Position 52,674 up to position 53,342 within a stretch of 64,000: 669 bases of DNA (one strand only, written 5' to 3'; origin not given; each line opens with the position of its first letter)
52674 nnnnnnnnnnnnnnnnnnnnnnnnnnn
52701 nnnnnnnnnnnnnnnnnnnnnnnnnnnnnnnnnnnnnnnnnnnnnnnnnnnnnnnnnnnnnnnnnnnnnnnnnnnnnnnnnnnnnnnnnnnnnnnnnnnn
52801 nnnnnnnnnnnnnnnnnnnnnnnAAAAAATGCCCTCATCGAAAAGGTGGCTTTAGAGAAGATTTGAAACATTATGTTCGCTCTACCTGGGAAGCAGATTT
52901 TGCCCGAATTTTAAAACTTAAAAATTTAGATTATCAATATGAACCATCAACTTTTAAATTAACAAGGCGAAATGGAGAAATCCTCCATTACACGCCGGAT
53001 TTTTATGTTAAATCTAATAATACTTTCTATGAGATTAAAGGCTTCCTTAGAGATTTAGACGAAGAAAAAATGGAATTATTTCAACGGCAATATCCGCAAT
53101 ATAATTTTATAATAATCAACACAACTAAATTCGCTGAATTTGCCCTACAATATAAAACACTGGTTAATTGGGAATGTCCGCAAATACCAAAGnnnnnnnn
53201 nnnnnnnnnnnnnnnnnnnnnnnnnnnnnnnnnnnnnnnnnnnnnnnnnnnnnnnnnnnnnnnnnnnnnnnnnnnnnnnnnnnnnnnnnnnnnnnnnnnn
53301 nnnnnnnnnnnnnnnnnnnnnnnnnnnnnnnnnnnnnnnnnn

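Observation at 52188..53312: dnaE intein with an unusual homing-endonuclease module (Zn ribbon + 3x NUMOD3-like + PD-(D/E)xK-like)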

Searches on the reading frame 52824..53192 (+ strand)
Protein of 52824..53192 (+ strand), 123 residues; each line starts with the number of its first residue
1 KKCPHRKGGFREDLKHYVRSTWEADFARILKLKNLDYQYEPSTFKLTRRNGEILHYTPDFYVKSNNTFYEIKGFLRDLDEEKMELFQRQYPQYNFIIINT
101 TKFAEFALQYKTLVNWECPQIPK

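Call 22: find_homologous_proteins(query=A1, max_evalue=0.001)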
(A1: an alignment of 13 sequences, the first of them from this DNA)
Query A1 (13 sequences) (123 aa, profile of the alignment): 110 proteins with E <= 0.001 among 432 candidates.
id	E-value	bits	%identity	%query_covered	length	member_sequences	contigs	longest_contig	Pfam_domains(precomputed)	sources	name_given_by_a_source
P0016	3.6e-34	135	43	88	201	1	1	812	PF07460.17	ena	-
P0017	1.8e-31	126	55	96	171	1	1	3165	PF05367.18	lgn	-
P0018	4.1e-31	125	34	74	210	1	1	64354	PF05626.17,PF05367.18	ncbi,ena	-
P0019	1.2e-30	124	36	72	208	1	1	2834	PF05367.18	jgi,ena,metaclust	metaclust:\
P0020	1.3e-30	124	42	49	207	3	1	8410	PF05367.18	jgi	jgi:hypothetical protein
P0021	1.5e-30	123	41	66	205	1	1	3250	PF05626.17,PF05367.18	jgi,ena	-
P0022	2.9e-30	122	37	66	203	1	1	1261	PF05626.17,PF05367.18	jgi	jgi:hypothetical protein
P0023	4.0e-30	122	45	90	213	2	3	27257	PF05367.18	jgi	jgi:hypothetical protein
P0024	1.2e-29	120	36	75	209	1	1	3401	PF05367.18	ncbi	-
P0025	1.3e-29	120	42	49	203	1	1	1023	PF05626.17,PF05367.18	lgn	-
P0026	2.3e-29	120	32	66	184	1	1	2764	PF07460.17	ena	-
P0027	2.8e-29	119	42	48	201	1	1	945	PF07460.17,PF05626.17,PF05367.18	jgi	jgi:hypothetical protein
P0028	4.5e-29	119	30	85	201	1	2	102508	PF05367.18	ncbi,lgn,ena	-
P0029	5.0e-29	118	34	73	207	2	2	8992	PF05626.17,PF05367.18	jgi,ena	jgi:hypothetical protein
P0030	5.9e-29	118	36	66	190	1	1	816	PF05367.18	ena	-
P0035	2.4e-28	116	37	75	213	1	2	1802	PF05367.18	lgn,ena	-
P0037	3.9e-28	116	39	60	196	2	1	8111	PF05367.18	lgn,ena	-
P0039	5.8e-28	115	43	50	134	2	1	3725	PF05626.17,PF05367.18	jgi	jgi:predicted nuclease of restriction endonuclease-like RecB superfamily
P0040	1.4e-27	114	37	82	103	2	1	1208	PF06356.18,PF05626.17,PF05367.18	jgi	jgi:predicted nuclease of restriction endonuclease-like RecB superfamily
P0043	2.4e-27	113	33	74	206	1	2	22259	PF05367.18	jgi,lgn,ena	-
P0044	5.4e-27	112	31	66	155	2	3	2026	PF05367.18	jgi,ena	jgi:hypothetical protein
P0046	9.6e-27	111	35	78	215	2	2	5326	PF05626.17,PF05367.18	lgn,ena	-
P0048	1.2e-26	111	32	79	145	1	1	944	PF05367.18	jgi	jgi:predicted nuclease of restriction endonuclease-like RecB superfamily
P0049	1.9e-26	110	41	66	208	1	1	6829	PF07460.17,PF05367.18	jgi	-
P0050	2.7e-26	110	33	74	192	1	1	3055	PF05367.18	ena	-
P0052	5.0e-26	109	37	66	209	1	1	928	PF07460.17,PF05367.18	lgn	-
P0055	1.0e-25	108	35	49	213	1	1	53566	PF05626.17,PF05367.18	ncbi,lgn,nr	ncbi:MAG: DUF790 family protein [Fusobacteriaceae bacterium]|nr:DUF790 family protein [Fusobacteriac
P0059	2.5e-25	107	29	76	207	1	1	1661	PF05367.18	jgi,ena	-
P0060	2.8e-25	106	29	72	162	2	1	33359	PF05367.18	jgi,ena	-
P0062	3.3e-25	106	30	67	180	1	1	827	PF07460.17,PF05367.18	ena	-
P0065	8.8e-25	105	35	59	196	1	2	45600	PF07460.17,PF05626.17,PF05367.18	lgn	-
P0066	9.3e-25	105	38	90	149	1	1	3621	PF05367.18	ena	-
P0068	1.6e-24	104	35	78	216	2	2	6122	PF07460.17,PF05367.18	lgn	-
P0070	1.8e-24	104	32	73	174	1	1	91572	PF05367.18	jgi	jgi:hypothetical protein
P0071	2.1e-24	104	42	69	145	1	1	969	PF05367.18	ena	-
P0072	2.7e-24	103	31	74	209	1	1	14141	PF05367.18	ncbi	-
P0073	5.1e-24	102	38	46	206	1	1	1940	PF07460.17,PF05367.18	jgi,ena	-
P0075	1.0e-23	101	34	75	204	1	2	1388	PF05367.18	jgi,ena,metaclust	metaclust:\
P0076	1.5e-23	101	36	48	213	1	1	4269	PF05367.18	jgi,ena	-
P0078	5.6e-23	99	50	72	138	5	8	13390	PF05367.18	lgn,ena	-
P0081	2.1e-22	97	36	97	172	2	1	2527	PF05367.18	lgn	-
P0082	9.6e-22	95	49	72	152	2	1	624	PF05367.18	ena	-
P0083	2.3e-21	94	39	63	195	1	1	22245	PF05367.18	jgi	jgi:hypothetical protein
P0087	4.3e-21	93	40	70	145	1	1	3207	PF05367.18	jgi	-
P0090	3.0e-20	90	40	70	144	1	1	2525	PF05367.18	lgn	-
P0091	2.6e-19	87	36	70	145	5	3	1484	PF05367.18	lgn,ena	-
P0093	4.7e-19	86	37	70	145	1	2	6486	PF05367.18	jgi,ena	-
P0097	3.6e-17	80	39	60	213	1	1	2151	PF05367.18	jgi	jgi:hypothetical protein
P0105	4.0e-14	70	29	72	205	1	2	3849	PF05367.18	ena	-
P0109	1.8e-12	65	30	56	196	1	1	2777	PF05367.18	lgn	-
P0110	3.3e-11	61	30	66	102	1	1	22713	PF05367.18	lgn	-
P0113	2.1e-10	58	27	70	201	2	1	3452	PF05367.18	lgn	-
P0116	1.2e-9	56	28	45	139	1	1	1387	PF05367.18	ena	-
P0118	1.5e-9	56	36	46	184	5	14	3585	PF05367.18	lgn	-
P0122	7.0e-8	50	26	83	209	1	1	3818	PF05367.18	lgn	-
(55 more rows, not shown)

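Call 27: search_dna_similar(query=window:52824-53192:+, collection=phages, mode=protein, max_evalue=0.001, max_rows=40)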
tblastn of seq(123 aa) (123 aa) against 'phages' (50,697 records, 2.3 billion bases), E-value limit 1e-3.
Records with a match: 71; places in all: 71; records where one place covers at least 80% of the query: 12.
Best place of each record, by identity: <60% 71.
By first word of the organism name: Bacillus 37; Pelagibacter 15; Aeromonas 4; uncultured 3; Haloarcula 3; Halovirus 2; Roseobacter 2; Synechococcus 2; Geobacillus 1; Pectobacterium 1; and 1 more.
By host as written in the record: Bacillus pumilus BL8 11; Candidatus Pelagibacter ubique HTCC1062 7; Bacillus subtilis 7; Candidatus Pelagibacter sp. HTCC7211 6; Bacillus pumilus BL-8 6; - 5; Aeromonas salmonicida 4; Haloarcula vallismortis 3; and 15 more.
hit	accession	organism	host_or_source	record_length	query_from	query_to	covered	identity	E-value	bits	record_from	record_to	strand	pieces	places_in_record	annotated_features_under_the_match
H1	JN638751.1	Bacillus phage G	Bacillus megaterium str. ATCC 43725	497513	8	98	74%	39.4%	7e-11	63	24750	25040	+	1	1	28: gp28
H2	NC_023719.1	Bacillus phage G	Bacillus megaterium str. ATCC 43725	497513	8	98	74%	39.4%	7e-11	63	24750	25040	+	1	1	28: gp28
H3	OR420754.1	Pelagibacter phage HTVC142P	Candidatus Pelagibacter sp. HTCC7211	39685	1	118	96%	29.7%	2e-8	56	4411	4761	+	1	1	endodeoxyribonuclease I | single-stranded DNA-binding protein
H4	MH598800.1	Pelagibacter phage HTVC031P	Candidatus Pelagibacter ubique HTCC1062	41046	1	118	96%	28.8%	2e-8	56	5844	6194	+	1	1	endodeoxyribonuclease I | single-stranded DNA-binding protein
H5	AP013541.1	uncultured phage_MedDCM-OCT-S42-C7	metagenomic fosmid library constructed ...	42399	19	118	81%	32.0%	6e-4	43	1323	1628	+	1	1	phage endodeoxyribonuclease I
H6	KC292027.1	Halovirus HCTV-5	Haloarcula californiae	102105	12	111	81%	31.7%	2e-8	56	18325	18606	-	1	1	38: hypothetical protein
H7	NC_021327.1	Halovirus HCTV-5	Haloarcula californiae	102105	12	111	81%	31.7%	2e-8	56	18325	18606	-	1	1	38: endonuclease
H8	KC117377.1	Haloarcula vallismortis tailed virus 1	Haloarcula vallismortis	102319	12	111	81%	31.7%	2e-8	56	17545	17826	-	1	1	37: replication factor C small subunit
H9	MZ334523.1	Haloarcula virus HVTV-2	Haloarcula vallismortis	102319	12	111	81%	31.7%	2e-8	56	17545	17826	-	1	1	endodeoxyribonuclease I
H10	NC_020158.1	Haloarcula vallismortis tailed virus 1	Haloarcula vallismortis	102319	12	111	81%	31.7%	2e-8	56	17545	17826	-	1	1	37: endonuclease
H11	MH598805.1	Pelagibacter phage HTVC109P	Candidatus Pelagibacter sp. HTCC7211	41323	15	118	85%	29.8%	3e-4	44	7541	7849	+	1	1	endodeoxyribonuclease I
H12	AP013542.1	uncultured phage_MedDCM-OCT-S35-C6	metagenomic fosmid library constructed ...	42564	14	100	71%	35.6%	1e-5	48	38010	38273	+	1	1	endodeoxyribonuclease I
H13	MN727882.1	Geobacillus phage GBK1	Geobacillus kaustophilus ATCC 8005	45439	1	97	79%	31.6%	2e-6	50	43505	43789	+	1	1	endonuclease I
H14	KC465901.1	Pelagibacter phage HTVC019P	Candidatus Pelagibacter ubique HTCC1062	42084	14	92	64%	38.8%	2e-6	50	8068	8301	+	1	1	endodeoxyribonuclease I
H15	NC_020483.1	Pelagibacter phage HTVC019P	Candidatus Pelagibacter ubique HTCC1062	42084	14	92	64%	38.8%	2e-6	50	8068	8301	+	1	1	endonuclease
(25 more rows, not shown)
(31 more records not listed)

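Call 29: get_annotated_region(hit=H8, flank=3000)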
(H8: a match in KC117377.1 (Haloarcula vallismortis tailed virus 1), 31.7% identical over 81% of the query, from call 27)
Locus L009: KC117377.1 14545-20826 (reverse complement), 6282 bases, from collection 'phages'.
description: Halovirus HVTV-1, complete genome.
organism: Haloarcula vallismortis tailed virus 1 (NCBI taxid 1262528)
taxonomy: Viruses; Duplodnaviria; Heunggongvirae; Uroviricota; Caudoviricetes; Thumleimavirales; Druskaviridae; Tredecimvirus; Tredecimvirus HVTV1
host: Haloarcula vallismortis; source: -; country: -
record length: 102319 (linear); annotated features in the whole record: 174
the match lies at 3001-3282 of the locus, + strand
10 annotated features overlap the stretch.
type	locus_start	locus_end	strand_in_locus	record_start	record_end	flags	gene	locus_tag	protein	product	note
CDS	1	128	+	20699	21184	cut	41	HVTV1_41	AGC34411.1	hypothetical protein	-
CDS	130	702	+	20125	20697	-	40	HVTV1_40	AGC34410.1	hypothetical protein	-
CDS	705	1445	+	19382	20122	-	39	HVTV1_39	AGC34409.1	hypothetical protein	-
CDS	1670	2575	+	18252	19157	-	38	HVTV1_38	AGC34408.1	thymidylate synthetase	-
CDS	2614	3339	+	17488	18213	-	37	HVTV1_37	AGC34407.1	replication factor C small subunit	-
CDS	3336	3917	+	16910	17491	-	36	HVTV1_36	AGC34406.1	hypothetical protein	-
CDS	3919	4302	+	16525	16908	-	35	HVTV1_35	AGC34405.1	hypothetical protein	-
CDS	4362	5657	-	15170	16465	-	34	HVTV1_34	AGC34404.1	YonJ-like protein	-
CDS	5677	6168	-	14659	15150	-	33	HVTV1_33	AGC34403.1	hypothetical protein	-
CDS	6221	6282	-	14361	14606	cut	32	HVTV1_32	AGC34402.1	hypothetical protein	-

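Call 30: get_annotated_region(hit=H1, flank=2500)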
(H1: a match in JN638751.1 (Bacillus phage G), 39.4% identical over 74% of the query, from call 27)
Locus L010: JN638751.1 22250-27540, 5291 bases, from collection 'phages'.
description: Bacillus phage G, complete genome.
organism: Bacillus phage G (NCBI taxid 2884420)
taxonomy: Viruses; Duplodnaviria; Heunggongvirae; Uroviricota; Caudoviricetes; Donellivirus; Donellivirus gee
host: Bacillus megaterium str. ATCC 43725; source: soil; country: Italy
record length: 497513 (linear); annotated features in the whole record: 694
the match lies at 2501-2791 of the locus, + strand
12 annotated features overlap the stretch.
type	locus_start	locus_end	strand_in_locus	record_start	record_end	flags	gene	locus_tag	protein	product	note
CDS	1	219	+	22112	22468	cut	25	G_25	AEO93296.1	gp25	-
CDS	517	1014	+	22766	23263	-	26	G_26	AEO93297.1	gp26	capsid decoration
CDS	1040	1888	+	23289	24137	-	27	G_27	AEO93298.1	gp27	major capsid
CDS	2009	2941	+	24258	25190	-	28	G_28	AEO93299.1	gp28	-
CDS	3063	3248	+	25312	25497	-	29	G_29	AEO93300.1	gp29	-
CDS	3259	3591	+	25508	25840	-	30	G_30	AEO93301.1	gp30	-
CDS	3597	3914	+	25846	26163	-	31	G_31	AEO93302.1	gp31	-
CDS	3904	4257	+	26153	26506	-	32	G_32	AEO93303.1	gp32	-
CDS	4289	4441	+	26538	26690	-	33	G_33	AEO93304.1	gp33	-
CDS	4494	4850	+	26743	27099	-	34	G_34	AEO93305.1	gp34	-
CDS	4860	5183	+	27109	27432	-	35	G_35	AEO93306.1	gp35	-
CDS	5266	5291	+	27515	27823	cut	36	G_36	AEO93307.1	gp36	-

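Call 41: search_protein_representatives(alignment_id=A1)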
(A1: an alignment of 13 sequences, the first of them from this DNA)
Query: 13 sequences, 113 profile positions. Proteins with E-value up to 0.001 (for the whole library): 28092; up to 1e-10: 8250; up to 1e-30: 72. The best 150 are listed.
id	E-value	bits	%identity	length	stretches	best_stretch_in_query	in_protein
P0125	2.5e-45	169.3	-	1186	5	4-105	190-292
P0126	9.3e-41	154.6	-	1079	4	6-107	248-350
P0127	3.4e-37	143.1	-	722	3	10-107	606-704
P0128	4.8e-37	142.6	-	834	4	3-108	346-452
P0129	9.0e-37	141.7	-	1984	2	2-113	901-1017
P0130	1.5e-36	141.1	-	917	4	8-108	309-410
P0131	1.7e-36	140.8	-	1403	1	3-113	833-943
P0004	1.8e-36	140.8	-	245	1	2-113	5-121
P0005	1.8e-36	140.8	-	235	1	3-112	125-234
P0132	5.0e-36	139.3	-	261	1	5-112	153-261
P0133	5.2e-36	139.3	-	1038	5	3-107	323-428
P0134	1.3e-35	138.0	-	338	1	4-112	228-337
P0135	1.9e-35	137.5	-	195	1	4-112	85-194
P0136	2.8e-35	136.9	-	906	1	2-113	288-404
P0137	3.3e-35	136.7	-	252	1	8-112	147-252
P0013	8.3e-35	135.4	-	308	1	2-113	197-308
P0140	1.3e-34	134.8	-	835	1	2-113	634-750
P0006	2.9e-34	133.6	-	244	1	2-111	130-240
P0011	8.4e-34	132.2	-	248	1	5-104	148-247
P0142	4.3e-33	129.9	-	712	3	7-107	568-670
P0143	4.7e-33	129.8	-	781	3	4-107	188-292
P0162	1.0e-31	125.5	-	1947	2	4-113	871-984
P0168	1.5e-31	124.9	-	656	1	2-113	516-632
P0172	1.9e-31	124.6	-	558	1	6-112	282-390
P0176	2.8e-31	124.0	-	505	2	8-109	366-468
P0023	1.3e-30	121.9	-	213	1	4-112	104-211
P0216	5.6e-30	119.8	-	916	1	4-113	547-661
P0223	8.9e-30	119.2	-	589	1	7-112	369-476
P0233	1.3e-29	118.7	-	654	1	8-112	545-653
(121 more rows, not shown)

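Call 42: search_protein_families(library=pfam, proteins=[P0129, P0131, P0136, P0140, P0162, P0168, P0216, P0172, P0223], max_evalue=0.001)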
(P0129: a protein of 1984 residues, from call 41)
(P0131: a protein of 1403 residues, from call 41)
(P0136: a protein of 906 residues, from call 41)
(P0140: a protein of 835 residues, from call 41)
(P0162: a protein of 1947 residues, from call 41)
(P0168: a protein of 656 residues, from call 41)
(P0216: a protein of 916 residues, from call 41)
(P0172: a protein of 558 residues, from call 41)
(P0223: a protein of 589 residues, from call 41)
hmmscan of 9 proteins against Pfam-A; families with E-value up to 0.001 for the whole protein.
P0129 (1984 aa): 5 families
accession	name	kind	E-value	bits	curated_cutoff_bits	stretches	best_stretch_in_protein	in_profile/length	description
PF07733.18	DNA_pol3_alpha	-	2.1e-75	254.1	23.9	1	339-612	2-259/260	Bacterial DNA polymerase III alpha NTPase domain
PF02811.25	PHP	-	3.4e-41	141.7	26.4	1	7-207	2-164/164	PHP domain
PF17657.6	DNA_pol3_finger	-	2.2e-38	131.6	22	2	1057-1187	45-166/166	Bacterial DNA polymerase III alpha subunit finger domain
PF14890.11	Intein_splicing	-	1.1e-22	81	35.8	2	681-1061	7-155/155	Intein splicing domain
PF14579.12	HHH_6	-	2e-15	57.2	25.6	1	1603-1697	1-88/90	Helix-hairpin-helix motif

P0131 (1403 aa): 6 families
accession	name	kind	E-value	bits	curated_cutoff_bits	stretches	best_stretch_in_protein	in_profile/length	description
PF07733.18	DNA_pol3_alpha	-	8.7e-72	242.3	23.9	1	300-572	3-260/260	Bacterial DNA polymerase III alpha NTPase domain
PF02811.25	PHP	-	5.5e-38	131.3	26.4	1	5-177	2-164/164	PHP domain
PF17657.6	DNA_pol3_finger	-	8.2e-38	129.8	22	1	986-1104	47-165/166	Bacterial DNA polymerase III alpha subunit finger domain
PF14890.11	Intein_splicing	-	3.7e-15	56.5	35.8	1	639-987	8-155/155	Intein splicing domain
PF14579.12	HHH_6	-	3e-13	50.2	25.6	1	1178-1256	1-83/90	Helix-hairpin-helix motif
PF01336.31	tRNA_anti-codon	-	7.1e-07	29.5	27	1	1326-1401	3-75/75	OB-fold nucleic acid binding domain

P0136 (906 aa): 7 families
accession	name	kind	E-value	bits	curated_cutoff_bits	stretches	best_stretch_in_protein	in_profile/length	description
PF17657.6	DNA_pol3_finger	-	3.8e-57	192.7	22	2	450-565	48-165/166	Bacterial DNA polymerase III alpha subunit finger domain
PF14579.12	HHH_6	-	6.1e-30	103.7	25.6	1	640-727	2-89/90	Helix-hairpin-helix motif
PF14890.11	Intein_splicing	-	1.1e-16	61.4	35.8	1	85-450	10-155/155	Intein splicing domain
PF01336.31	tRNA_anti-codon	-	3.2e-09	37.1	27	1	826-903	1-75/75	OB-fold nucleic acid binding domain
PF05367.17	Phage_endo_I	-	8.5e-05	22.7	29.1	1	304-382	15-91/149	Phage endonuclease I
PF07733.18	DNA_pol3_alpha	-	0.00025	21.2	23.9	1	2-24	238-260/260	Bacterial DNA polymerase III alpha NTPase domain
PF12836.13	HHH_3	-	0.00073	20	27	0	666-713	16-60/65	Helix-hairpin-helix motif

P0140 (835 aa): 5 families
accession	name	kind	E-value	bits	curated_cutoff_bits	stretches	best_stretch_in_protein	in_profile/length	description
PF07733.18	DNA_pol3_alpha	-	1.4e-102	343.2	23.9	1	113-369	2-260/260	Bacterial DNA polymerase III alpha NTPase domain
PF17657.6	DNA_pol3_finger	-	3.1e-27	95.4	22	2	372-436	1-65/166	Bacterial DNA polymerase III alpha subunit finger domain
PF14890.11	Intein_splicing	-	4.4e-13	49.8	35.8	1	429-794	9-155/155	Intein splicing domain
PF05367.17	Phage_endo_I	-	3.5e-08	33.7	29.1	1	649-751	14-114/149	Phage endonuclease I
PF07460.16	NUMOD3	-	0.00086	19.6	20.4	1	613-634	6-27/37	NUMOD3 motif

P0162 (1947 aa): 7 families
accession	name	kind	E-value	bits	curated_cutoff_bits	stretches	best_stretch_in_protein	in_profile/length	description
PF07733.18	DNA_pol3_alpha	-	2.1e-85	287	23.9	1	323-594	2-260/260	Bacterial DNA polymerase III alpha NTPase domain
PF17657.6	DNA_pol3_finger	-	1.3e-50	171.4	22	2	1027-1149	48-166/166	Bacterial DNA polymerase III alpha subunit finger domain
PF02811.25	PHP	-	1.7e-44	152.5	26.4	1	11-196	1-164/164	PHP domain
PF14890.11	Intein_splicing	-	3e-24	86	35.8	2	660-1028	11-155/155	Intein splicing domain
PF14579.12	HHH_6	-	5.4e-24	84.6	25.6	1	1582-1670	1-89/90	Helix-hairpin-helix motif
PF01336.31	tRNA_anti-codon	-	6.5e-07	29.6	27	1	1781-1858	2-75/75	OB-fold nucleic acid binding domain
PF05367.17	Phage_endo_I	-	0.0009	19.3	29.1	0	886-965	16-94/149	Phage endonuclease I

P0168 (656 aa): 4 families
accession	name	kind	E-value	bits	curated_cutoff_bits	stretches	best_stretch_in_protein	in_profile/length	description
PF07733.18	DNA_pol3_alpha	-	3.1e-102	342.1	23.9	1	7-248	19-260/260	Bacterial DNA polymerase III alpha NTPase domain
PF17657.6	DNA_pol3_finger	-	1.2e-09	38.2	22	1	251-310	1-60/166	Bacterial DNA polymerase III alpha subunit finger domain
PF14890.11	Intein_splicing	-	3.2e-07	30.7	35.8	1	309-546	10-96/155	Intein splicing domain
PF05367.17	Phage_endo_I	-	0.00054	20.1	29.1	0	532-612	15-93/149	Phage endonuclease I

P0216 (916 aa): 3 families
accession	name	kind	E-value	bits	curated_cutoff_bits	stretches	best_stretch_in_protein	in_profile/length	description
PF07733.18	DNA_pol3_alpha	-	1.4e-52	179.4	23.9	1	19-261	24-260/260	Bacterial DNA polymerase III alpha NTPase domain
PF17657.6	DNA_pol3_finger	-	2.4e-47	160.8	22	2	705-820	49-166/166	Bacterial DNA polymerase III alpha subunit finger domain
PF14890.11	Intein_splicing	-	1.5e-15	57.8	35.8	1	333-705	8-155/155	Intein splicing domain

P0172 (558 aa): 4 families
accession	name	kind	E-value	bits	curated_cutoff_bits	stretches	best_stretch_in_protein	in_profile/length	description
PF14890.11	Intein_splicing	-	2.2e-13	50.7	35.8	1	130-440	39-155/155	Intein splicing domain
PF05367.17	Phage_endo_I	-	2.1e-07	31.1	29.1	1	295-393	16-116/149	Phage endonuclease I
PF07591.16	PT-HINT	-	2.5e-05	25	27.7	1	99-176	2-86/137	Pretoxin HINT domain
PF07460.16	NUMOD3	-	0.00072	19.9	20.4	0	254-279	4-29/37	NUMOD3 motif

P0223 (589 aa): 4 families
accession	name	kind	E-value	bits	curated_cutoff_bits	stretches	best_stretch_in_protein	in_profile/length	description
PF14890.11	Intein_splicing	-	2.4e-09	37.6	35.8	1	118-529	30-155/155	Intein splicing domain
PF05367.17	Phage_endo_I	-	1.7e-07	31.5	29.1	1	379-456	14-93/149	Phage endonuclease I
PF07591.16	PT-HINT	-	1.7e-05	25.5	27.7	1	98-178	2-88/137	Pretoxin HINT domain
PF09889.16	DUF2116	-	3.7e-05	24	26.8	1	184-210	4-30/59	Probable treble clef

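Call 43: search_protein_families(library=pfam, proteins=[P0125, P0126, P0127, P0128, P0130, P0133, P0142, P0143, P0176, P0233], max_evalue=0.001)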
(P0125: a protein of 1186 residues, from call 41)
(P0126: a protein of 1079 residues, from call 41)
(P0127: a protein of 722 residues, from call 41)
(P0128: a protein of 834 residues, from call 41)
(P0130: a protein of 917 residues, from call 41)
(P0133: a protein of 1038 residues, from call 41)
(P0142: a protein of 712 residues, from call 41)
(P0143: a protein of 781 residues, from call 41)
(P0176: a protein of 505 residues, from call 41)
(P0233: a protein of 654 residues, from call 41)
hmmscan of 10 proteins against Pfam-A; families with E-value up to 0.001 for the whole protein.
P0125 (1186 aa): 0 families

P0126 (1079 aa): 2 families
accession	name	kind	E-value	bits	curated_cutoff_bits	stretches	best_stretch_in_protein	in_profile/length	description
PF12728.13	HTH_17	-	2e-13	50.8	27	1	985-1035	1-50/51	Helix-turn-helix domain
PF05367.17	Phage_endo_I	-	7.6e-05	22.8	29.1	1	259-340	14-97/149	Phage endonuclease I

P0127 (722 aa): 1 family
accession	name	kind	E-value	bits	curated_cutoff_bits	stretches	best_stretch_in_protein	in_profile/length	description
PF05367.17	Phage_endo_I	-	2e-08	34.4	29.1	1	612-705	13-108/149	Phage endonuclease I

P0128 (834 aa): 1 family
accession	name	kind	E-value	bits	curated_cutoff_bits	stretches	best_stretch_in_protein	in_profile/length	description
PF23150.1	CFAP61_dimer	-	0.00011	22.9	27.9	0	45-96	51-104/119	CFAP61 dimerisation domain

P0130 (917 aa): 1 family
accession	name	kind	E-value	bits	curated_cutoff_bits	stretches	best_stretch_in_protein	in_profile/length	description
PF05367.17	Phage_endo_I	-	1.5e-05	25.1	29.1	1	319-392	15-90/149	Phage endonuclease I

P0133 (1038 aa): 0 families

P0142 (712 aa): 1 family
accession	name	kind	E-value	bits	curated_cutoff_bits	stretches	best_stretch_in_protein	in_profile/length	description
PF05367.17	Phage_endo_I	-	0.00011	22.3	29.1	1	577-658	13-96/149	Phage endonuclease I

P0143 (781 aa): 2 families
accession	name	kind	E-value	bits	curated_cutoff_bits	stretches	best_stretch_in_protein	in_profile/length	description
PF12844.13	HTH_19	-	5.6e-05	23.4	30.2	1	488-535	7-54/64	Helix-turn-helix domain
PF05367.17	Phage_endo_I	-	0.00086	19.4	29.1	0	201-288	14-103/149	Phage endonuclease I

P0176 (505 aa): 1 family
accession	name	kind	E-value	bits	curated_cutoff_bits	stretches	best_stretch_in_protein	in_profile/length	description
PF05367.17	Phage_endo_I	-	1.2e-06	28.7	29.1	1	374-452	13-93/149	Phage endonuclease I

P0233 (654 aa): 20 families
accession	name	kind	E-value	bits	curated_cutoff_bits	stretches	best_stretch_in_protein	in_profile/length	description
PF04545.22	Sigma70_r4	-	7.5e-14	51.4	24.1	0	342-363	20-41/50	Sigma-70, region 4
PF13518.12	HTH_28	-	3.9e-12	46.5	25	0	41-75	4-37/52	Helix-turn-helix domain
PF13384.12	HTH_23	-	2.9e-11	43.3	24.6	0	41-72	9-39/50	Homeodomain-like domain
PF01527.26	HTH_Tnp_1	-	4.9e-10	39.9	24.1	0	133-168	3-38/75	Transposase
PF08279.18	HTH_11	-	1.6e-09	37.9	25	0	196-218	3-27/55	HTH domain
PF13744.12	HTH_37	-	2.2e-08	34.2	27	0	32-74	13-55/80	Helix-turn-helix domain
PF02042.20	RWP-RK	-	4.9e-08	33.2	29.3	0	206-234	12-40/49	RWP-RK domain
PF13412.12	HTH_24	-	1.2e-07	31.6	21.9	0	95-121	14-40/48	Winged helix-turn-helix DNA-binding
PF05367.17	Phage_endo_I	-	2.5e-07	30.9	29.1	1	553-652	12-112/149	Phage endonuclease I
PF01022.26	HTH_5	-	3e-06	27.5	22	0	41-69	6-34/47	Bacterial regulatory protein, arsR family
PF12728.13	HTH_17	-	7.8e-06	26.5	27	0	207-235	2-30/51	Helix-turn-helix domain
PF01381.28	HTH_3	-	1.7e-05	25.2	23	0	44-74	3-34/55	Helix-turn-helix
PF13542.12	HTH_Tnp_ISL3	-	3.4e-05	23.7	27.4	0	197-224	19-44/51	Helix-turn-helix domain of transposase family ISL3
PF00392.27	GntR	-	7.4e-05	22.8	27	0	188-223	3-41/64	Bacterial regulatory proteins, gntR family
PF12298.14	Bot1p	-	7.6e-05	23.4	23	0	187-236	14-63/172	Eukaryotic mitochondrial regulator protein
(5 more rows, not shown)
